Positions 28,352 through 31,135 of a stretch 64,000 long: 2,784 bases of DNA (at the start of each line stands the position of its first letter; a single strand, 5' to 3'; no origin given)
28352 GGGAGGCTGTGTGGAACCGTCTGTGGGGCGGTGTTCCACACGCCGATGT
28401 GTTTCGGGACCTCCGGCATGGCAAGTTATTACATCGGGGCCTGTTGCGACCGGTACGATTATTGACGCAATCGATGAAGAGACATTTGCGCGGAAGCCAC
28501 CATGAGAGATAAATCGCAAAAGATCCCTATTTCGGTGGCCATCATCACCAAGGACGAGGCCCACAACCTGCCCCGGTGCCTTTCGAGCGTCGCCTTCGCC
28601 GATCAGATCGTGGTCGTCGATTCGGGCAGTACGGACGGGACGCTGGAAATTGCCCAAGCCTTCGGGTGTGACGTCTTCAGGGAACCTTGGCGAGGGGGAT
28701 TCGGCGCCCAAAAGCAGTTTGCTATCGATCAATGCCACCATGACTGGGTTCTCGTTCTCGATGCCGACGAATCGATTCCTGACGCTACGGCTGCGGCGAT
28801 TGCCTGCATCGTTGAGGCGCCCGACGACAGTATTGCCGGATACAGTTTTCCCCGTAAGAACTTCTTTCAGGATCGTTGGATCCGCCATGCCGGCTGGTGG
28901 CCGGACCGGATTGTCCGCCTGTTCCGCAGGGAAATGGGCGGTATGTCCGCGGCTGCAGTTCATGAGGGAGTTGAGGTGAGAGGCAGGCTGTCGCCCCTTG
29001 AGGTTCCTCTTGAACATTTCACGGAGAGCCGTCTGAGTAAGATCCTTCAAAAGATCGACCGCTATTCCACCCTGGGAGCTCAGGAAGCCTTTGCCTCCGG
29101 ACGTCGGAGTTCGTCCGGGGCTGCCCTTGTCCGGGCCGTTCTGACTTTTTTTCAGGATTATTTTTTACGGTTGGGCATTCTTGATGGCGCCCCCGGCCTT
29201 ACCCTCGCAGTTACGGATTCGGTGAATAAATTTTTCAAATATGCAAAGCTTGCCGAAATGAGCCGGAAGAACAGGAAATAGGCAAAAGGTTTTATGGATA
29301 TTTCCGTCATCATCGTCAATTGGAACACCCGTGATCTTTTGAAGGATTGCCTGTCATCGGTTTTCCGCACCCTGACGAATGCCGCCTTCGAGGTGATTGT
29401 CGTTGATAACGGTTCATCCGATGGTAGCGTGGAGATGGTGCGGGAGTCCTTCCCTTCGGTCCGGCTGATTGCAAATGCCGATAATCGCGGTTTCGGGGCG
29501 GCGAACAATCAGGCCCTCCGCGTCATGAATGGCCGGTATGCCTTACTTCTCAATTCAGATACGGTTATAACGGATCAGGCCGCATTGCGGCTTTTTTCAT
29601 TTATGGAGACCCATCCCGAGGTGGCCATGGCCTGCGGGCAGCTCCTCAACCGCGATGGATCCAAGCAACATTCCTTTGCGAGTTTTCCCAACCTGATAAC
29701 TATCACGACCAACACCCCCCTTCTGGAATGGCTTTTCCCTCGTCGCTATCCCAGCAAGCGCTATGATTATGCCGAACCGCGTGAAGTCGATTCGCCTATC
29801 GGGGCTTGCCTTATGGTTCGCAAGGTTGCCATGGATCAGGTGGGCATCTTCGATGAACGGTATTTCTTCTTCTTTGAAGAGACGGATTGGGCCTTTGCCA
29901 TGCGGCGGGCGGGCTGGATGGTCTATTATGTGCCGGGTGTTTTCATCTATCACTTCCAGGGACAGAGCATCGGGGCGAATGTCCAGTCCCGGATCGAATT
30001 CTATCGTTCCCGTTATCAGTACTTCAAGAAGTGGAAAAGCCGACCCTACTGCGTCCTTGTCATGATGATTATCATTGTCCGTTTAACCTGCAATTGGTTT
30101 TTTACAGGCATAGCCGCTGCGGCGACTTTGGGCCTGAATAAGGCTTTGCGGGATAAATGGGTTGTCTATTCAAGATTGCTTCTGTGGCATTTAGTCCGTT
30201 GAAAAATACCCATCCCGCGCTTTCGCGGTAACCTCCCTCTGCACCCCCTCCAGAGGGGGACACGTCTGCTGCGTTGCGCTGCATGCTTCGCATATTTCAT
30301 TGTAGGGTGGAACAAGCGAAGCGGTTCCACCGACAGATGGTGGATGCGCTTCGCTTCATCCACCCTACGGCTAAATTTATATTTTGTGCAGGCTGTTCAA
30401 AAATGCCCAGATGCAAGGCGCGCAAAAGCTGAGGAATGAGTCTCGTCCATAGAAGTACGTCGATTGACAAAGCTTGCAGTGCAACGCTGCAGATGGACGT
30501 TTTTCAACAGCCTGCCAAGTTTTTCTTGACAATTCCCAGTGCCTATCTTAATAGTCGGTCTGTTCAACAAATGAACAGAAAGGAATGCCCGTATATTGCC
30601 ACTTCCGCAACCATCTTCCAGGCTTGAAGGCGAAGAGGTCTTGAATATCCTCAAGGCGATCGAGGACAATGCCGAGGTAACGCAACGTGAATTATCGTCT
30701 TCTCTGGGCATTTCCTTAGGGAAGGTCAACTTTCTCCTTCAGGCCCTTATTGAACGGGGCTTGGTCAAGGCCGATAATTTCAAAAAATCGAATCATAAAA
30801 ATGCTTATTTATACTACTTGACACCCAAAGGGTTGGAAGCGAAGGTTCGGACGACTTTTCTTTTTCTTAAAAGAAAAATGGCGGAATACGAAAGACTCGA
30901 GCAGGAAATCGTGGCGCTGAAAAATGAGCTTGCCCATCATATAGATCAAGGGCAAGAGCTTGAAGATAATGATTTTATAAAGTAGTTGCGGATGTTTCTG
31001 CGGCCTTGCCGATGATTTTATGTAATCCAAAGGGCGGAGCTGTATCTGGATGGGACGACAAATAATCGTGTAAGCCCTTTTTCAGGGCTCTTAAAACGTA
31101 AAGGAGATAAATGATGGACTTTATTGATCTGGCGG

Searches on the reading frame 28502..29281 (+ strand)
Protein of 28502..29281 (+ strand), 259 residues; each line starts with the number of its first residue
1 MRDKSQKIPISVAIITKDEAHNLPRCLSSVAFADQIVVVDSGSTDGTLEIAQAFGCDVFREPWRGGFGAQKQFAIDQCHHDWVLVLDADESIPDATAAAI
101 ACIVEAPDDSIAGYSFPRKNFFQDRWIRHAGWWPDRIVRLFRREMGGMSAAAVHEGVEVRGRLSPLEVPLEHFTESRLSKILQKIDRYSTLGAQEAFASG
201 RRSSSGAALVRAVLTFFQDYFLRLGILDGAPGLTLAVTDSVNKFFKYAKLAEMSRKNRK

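Call 53: search_protein_families(library=pfam, proteins=[window:28502-29281:+], max_evalue=0.00001)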
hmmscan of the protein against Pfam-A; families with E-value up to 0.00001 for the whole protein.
window:28502-29281:+ (259 aa): 2 families
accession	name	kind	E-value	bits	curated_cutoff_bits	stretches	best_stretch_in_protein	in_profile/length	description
PF00535.33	Glycos_transf_2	-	2.3e-21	76.9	23.3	1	11-137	1-138/168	Glycosyl transferase family 2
PF13704.12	Glyco_tranf_2_4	-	1.9e-07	31.9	27.5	1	17-90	1-82/98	Glycosyl transferase family 2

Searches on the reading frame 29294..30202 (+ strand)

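Call 12: search_protein_families(library=ncbifam, proteins=[window:29294-30202:+])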
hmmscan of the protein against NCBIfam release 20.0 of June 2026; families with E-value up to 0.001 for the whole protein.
window:29294-30202:+ (302 aa): 22 families
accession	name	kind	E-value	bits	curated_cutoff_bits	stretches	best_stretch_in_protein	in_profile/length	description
TIGR01556.1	rhamnosyltran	subfamily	5.5e-17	61.9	200.55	1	20-225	10-205/281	rhamnosyltransferase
NF007482.0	PRK10073.1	equivalog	5.5e-14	51.9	423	1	3-132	8-137/334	glycosyltransferase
TIGR03965.1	mycofact_glyco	equivalog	3.7e-13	49.2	280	2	2-120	75-194/467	mycofactocin biosynthesis glycosyltransferase MftF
NF041875.1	EPS_EpsD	equivalog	2.4e-12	46.9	370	1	3-95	1-95/325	exopolysaccharide biosynthesis glycosyltransferase EpsD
TIGR03937.1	PgaC_IcaA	equivalog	3.4e-12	46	422.3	1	3-115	47-161/407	poly-beta-1,6-N-acetyl-D-glucosamine synthase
NF047683.1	TeichurnBiosyTuaG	equivalog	5.7e-12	45.8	400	1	3-137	8-145/252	teichuronic acid biosynthesis protein TuaG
TIGR03111.1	glyc2_xrt_Gpos1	hypoth_equivalog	1.1e-11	44.2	363.95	1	2-126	50-178/439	TIGR03111 family XrtG-associated glycosyltransferase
NF038302.1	EPS_HpsE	equivalog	7.9e-11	41.5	300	1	1-220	1-222/307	hormogonium polysaccharide biosynthesis glycosyltransferase HpsE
TIGR04009.1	wcaE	equivalog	2e-10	40.4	369.2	1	2-118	2-120/248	colanic acid biosynthesis glycosyltransferase WcaE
TIGR04242.1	nodulat_NodC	equivalog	5.1e-10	38.9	550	1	3-241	50-285/395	chitooligosaccharide synthase NodC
NF038299.1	EPS_HpsN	equivalog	1.1e-09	37.8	425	1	2-228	2-228/317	hormogonium polysaccharide biosynthesis glycosyltransferase HpsN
TIGR04283.1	glyco_like_mftF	equivalog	1.7e-09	37.6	182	1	3-110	1-103/221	TIGR04283 family arsenosugar biosynthesis glycosyltransferase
NF053739.1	GlytfEpsEBac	equivalog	2.7e-07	29.9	450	1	3-123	3-126/265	glycosyltransferase EpsE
NF050050.1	ProtGlycPglI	equivalog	1.9e-06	27.5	500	1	3-126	4-129/306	GalNAc(5)-diNAcBac-PP-undecaprenol beta-1,3-glucosyltransferase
NF041394.1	GtaseAglG_Halo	equivalog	5.2e-05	22.7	440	1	1-121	1-123/304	glucosyl-dolichyl phosphate glucuronosyltransferase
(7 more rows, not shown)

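Call 13: search_protein_families(library=pfam, proteins=[window:29294-30202:+])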
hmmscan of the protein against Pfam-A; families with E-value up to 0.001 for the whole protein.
window:29294-30202:+ (302 aa): 3 families
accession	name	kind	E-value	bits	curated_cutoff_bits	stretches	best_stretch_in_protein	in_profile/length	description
PF00535.33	Glycos_transf_2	-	4.6e-25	88.9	23.3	1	4-182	1-166/168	Glycosyl transferase family 2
PF13641.12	Glyco_tranf_2_3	-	6.3e-18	66.1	27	1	3-231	3-222/230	Glycosyltransferase like family 2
PF13632.12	Glyco_trans_2_3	-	3e-07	30.9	27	1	83-249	2-159/198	Glycosyl transferase family group 2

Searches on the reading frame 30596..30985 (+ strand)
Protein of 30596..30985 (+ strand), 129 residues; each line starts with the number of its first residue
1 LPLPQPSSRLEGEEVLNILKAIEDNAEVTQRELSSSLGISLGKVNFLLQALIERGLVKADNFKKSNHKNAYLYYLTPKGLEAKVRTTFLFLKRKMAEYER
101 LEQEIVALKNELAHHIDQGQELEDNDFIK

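Call 12: search_protein_families(library=ncbifam, proteins=[window:30596-30985:+])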
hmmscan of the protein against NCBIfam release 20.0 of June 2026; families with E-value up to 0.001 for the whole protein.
window:30596-30985:+ (129 aa): 6 families
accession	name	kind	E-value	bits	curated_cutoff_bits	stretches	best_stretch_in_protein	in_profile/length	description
TIGR04176.1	MarR_EPS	equivalog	2.6e-40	136.7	88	1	13-113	4-104/105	MarR family EPS-associated transcriptional regulator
NF004910.0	PRK06266.1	equivalog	2.3e-08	33.4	180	1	11-118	27-129/185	transcription initiation factor E subunit alpha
TIGR00373.1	TIGR00373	equivalog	5e-06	26.1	149.5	1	9-108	10-104/162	transcription factor E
NF040939.2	trans_reg_lrs14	equivalog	5.2e-06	26.4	90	1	17-86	25-97/103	Lrs14 family HTH-type transcriptional regulator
NF053606.1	Sta1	subfamily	5.5e-06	26.4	80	1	16-87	23-96/100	Sta1 family transcriptional regulator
NF053610.1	Sso10a_fam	subfamily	0.00088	19.3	60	0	15-81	7-62/64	Sso10a family chromatin protein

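Call 13: search_protein_families(library=pfam, proteins=[window:30596-30985:+])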
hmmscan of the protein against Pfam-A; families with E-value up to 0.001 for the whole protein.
window:30596-30985:+ (129 aa): 7 families
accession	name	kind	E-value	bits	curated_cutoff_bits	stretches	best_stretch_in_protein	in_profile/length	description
PF13412.12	HTH_24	-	2.1e-11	43.7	21.9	1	16-58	6-48/48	Winged helix-turn-helix DNA-binding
PF02002.24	TFIIE_alpha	-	1.8e-07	31.4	22.9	1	9-78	9-77/105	TFIIE alpha subunit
PF13601.12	HTH_34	-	1.3e-05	25.6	27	1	16-82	3-68/80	Winged helix DNA-binding domain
PF09339.16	HTH_IclR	-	1.7e-05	24.9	22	1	16-60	6-51/52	IclR helix-turn-helix domain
PF12802.13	MarR_2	-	2.6e-05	24.7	27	1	17-58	9-51/61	MarR family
PF01978.25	TrmB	-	0.00054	20.2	25.6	1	25-61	20-56/68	Sugar-specific transcriptional regulator TrmB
PF21984.2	DnaD_N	-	0.00092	19.8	27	0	17-77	24-85/101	DnaD N-terminal domain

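Call 18: find_homologous_proteins(query=window:30596-30985:+)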
Query window:30596-30985:+ (129 aa): 654 proteins with E <= 0.001 among 675 candidates; the best 120 are listed.
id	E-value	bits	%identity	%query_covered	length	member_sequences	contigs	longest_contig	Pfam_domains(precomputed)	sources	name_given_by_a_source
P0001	7.0e-76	270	100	100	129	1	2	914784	PF13412.13,PF13601.13,PF09339.17,PF02002.24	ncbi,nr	ncbi:MAG: hypothetical protein CSYNP_00036 [Syntrophus sp. SKADARSKE-3]|nr:hypothetical protein [Syn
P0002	3.6e-70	251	94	100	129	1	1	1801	PF13412.13,PF13601.13,PF09339.17,PF02002.24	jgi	jgi:EPS-associated MarR family transcriptional regulator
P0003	7.2e-48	180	76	92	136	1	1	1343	PF13412.13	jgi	jgi:EPS-associated MarR family transcriptional regulator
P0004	1.1e-47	179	71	98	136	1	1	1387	PF13412.13,PF02002.24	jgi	jgi:EPS-associated MarR family transcriptional regulator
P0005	1.8e-47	178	74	94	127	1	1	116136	PF13412.13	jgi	-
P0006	4.6e-46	174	71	92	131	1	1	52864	PF01047.29,PF13412.13,PF02002.24,PF12802.14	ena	-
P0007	2.9e-45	171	68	93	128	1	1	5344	PF13412.13,PF13601.13,PF02002.24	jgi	jgi:EPS-associated MarR family transcriptional regulator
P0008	3.0e-44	168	68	98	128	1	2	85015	PF13412.13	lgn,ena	-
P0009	4.8e-44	167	66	96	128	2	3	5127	PF13412.13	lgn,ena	-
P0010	5.3e-44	167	68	92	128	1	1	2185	PF13412.13,PF13601.13,PF02002.24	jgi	jgi:EPS-associated MarR family transcriptional regulator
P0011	5.5e-44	167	73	84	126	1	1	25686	PF13412.13,PF09339.17,PF12802.14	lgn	-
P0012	7.6e-43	163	67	98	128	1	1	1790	PF13412.13,PF09339.17,PF12802.14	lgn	-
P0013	1.1e-42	163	75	82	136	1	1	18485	PF13412.13,PF01978.26,PF13601.13,PF12802.14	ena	-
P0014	2.7e-42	162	70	87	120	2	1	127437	PF13412.13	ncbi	-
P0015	9.7e-42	160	64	92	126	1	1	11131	PF13412.13,PF02002.24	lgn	-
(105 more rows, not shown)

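Call 20: find_related_loci(query=A3, collection=genome_contigs, flank=10000)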
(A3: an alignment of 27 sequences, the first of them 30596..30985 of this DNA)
Query A3 (129 aa) in genome_contigs; peptide patterns used: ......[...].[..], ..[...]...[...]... (x = any residue, [..] = any of these).
576 stretches matched a pattern; 537 encode a relative of the query (tblastn E <= 1e-3); the best 80 are kept; 80 distinct loci.
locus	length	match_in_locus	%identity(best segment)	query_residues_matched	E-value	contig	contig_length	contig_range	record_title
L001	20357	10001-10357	69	1-120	3e-51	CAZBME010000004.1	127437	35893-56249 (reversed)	MAG TPA_asm: uncultured Syntrophaceae bacterium isolate SRP302447_co2_781 genome assembly, contig: NODE_453_length_12743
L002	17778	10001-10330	67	1-111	7e-45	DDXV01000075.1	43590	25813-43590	MAG TPA_asm: Syntrophaceae bacterium UBA2251 UBA2251_contig_3627, whole genome shotgun sequence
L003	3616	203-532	66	1-111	2e-44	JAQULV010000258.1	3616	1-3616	MAG: Smithellaceae bacterium isolate STD1_139 NODE_118772_length_3616_cov_2.233878_Sandtown_D1, whole genome shotgun seq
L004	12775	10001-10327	62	3-111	4e-42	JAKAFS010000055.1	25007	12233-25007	MAG: Deltaproteobacteria bacterium isolate WY2.bin112 NODE_2597_length_25007_cov_1.748272, whole genome shotgun sequence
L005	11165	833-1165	66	1-112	4e-42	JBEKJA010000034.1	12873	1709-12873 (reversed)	MAG: Syntrophales bacterium isolate SPRUCE 312 SPRUCE_312_34, whole genome shotgun sequence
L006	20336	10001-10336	66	1-113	3e-42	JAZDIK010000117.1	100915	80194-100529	MAG: Pseudomonadota bacterium isolate MEGAHIT-group-0.394 k141_5099068, whole genome shotgun sequence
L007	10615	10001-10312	68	10-113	6e-42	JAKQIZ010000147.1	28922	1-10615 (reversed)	MAG: Deltaproteobacteria bacterium isolate USDV_maxbin.029 k141_562789, whole genome shotgun sequence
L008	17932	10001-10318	66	8-113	2e-41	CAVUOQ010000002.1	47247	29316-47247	MAG: uncultured delta proteobacterium isolate MFD05942.bin.2.78 genome assembly, contig: contig_13955, whole genome shot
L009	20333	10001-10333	62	5-115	1e-41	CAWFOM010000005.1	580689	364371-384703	MAG: uncultured delta proteobacterium isolate MFD05942.bin.3.94 genome assembly, contig: contig_1632, whole genome shotg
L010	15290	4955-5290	62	1-113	3e-41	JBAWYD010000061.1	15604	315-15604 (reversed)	MAG: Deltaproteobacteria bacterium isolate ELA080 MAG080_61, whole genome shotgun sequence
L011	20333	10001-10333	59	1-111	1e-40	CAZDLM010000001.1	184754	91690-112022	MAG TPA_asm: uncultured Syntrophaceae bacterium isolate SRP263991_co1_532 genome assembly, contig: NODE_26_length_184754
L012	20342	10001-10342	62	8-121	2e-40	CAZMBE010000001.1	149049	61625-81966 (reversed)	MAG TPA_asm: uncultured Syntrophaceae bacterium isolate binchicken_co74_360 genome assembly, contig: NODE_125_length_149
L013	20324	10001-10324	62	5-112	5e-40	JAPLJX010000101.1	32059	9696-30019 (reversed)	MAG: Deltaproteobacteria bacterium isolate LacPavin_0818_WC55_MAG_56_7 LacPavin_0818_WC55_scaffold_184402, whole genome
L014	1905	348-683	60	1-113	4e-40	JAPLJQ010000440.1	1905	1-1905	MAG: Deltaproteobacteria bacterium isolate LacPavin_0419_WC70S_MAG_49_10 LacPavin_0419_WC70S_scaffold_479621, whole geno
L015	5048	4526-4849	62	5-112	1e-39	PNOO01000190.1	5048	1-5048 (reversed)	MAG: Syntrophus sp. (in: bacteria) isolate SW.007 SW_1012542_5048, whole genome shotgun sequence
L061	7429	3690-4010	61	5-111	3e-34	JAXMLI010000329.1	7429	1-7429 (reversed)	MAG: Smithellaceae bacterium isolate L4_metabat.bin.25 k141_118702, whole genome shotgun sequence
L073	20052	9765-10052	59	18-113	1e-32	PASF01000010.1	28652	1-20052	MAG: Gammaproteobacteria bacterium isolate SAT189 MHASMcontig_1026969, whole genome shotgun sequence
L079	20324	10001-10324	52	10-126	3e-32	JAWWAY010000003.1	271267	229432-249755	MAG: Pseudohongiellaceae bacterium isolate HN15.bin.15 k141_1215391_length_271267_cov_15.1304, whole genome shotgun sequ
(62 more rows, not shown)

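Call 54: find_encoding_contigs(protein=P0002, flank=3000, max_places=2)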
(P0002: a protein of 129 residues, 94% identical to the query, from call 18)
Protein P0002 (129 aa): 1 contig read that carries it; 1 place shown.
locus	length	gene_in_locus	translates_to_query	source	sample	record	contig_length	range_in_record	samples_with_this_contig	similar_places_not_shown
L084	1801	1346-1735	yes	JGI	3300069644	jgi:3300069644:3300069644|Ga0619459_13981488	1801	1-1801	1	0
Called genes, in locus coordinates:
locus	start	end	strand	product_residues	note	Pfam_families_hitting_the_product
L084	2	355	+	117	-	?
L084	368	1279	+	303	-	PF00535:Glycos_transf_2, PF13641:Glyco_tranf_2_3, PF13632:Glyco_trans_2_3 (faint)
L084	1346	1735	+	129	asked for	PF02002:TFIIE_alpha (weak), PF09339:HTH_IclR (weak), PF13412:HTH_24, PF13601:HTH_34 (weak)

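Call 71: search_protein_families(library=ncbifam, proteins=[L079:10369-10818:+, L073:7405-7851:+], max_evalue=0.00001)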
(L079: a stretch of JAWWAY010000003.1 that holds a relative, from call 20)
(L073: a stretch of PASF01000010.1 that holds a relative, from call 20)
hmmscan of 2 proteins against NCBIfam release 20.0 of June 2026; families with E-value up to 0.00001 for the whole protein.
L079:10369-10818:+ (150 aa): 5 families
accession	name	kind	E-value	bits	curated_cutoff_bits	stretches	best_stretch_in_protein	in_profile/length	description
TIGR01955.1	RfaH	equivalog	3e-44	150.8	144.5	1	4-149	1-150/159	transcription/translation regulatory transformer protein RfaH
NF006534.0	PRK09014.1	equivalog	4.7e-38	130.7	124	1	3-147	3-149/162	transcription/translation regulatory transformer protein RfaH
NF033644.1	antiterm_UpxY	subfamily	1.3e-23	83.7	100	1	4-142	1-149/164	UpxY family transcription antiterminator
TIGR00922.1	nusG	equivalog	3.3e-15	56.4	135.7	1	18-143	24-155/172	transcription termination/antitermination protein NusG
NF033641.1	antiterm_LoaP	exception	9.8e-14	51.8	125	1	4-150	1-157/166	antiterminator LoaP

L073:7405-7851:+ (149 aa): 5 families
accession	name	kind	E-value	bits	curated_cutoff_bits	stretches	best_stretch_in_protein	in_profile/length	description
TIGR01955.1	RfaH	equivalog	3.6e-43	147.3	144.5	1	2-147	1-149/159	transcription/translation regulatory transformer protein RfaH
NF006534.0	PRK09014.1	equivalog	2e-35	122.1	124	1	1-146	3-149/162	transcription/translation regulatory transformer protein RfaH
NF033644.1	antiterm_UpxY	subfamily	4.5e-19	69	100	1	2-141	1-149/164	UpxY family transcription antiterminator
TIGR00922.1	nusG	equivalog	8.4e-17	61.5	135.7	1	2-143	1-156/172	transcription termination/antitermination protein NusG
NF033641.1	antiterm_LoaP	exception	2.1e-08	34.5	125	1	2-148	1-156/166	antiterminator LoaP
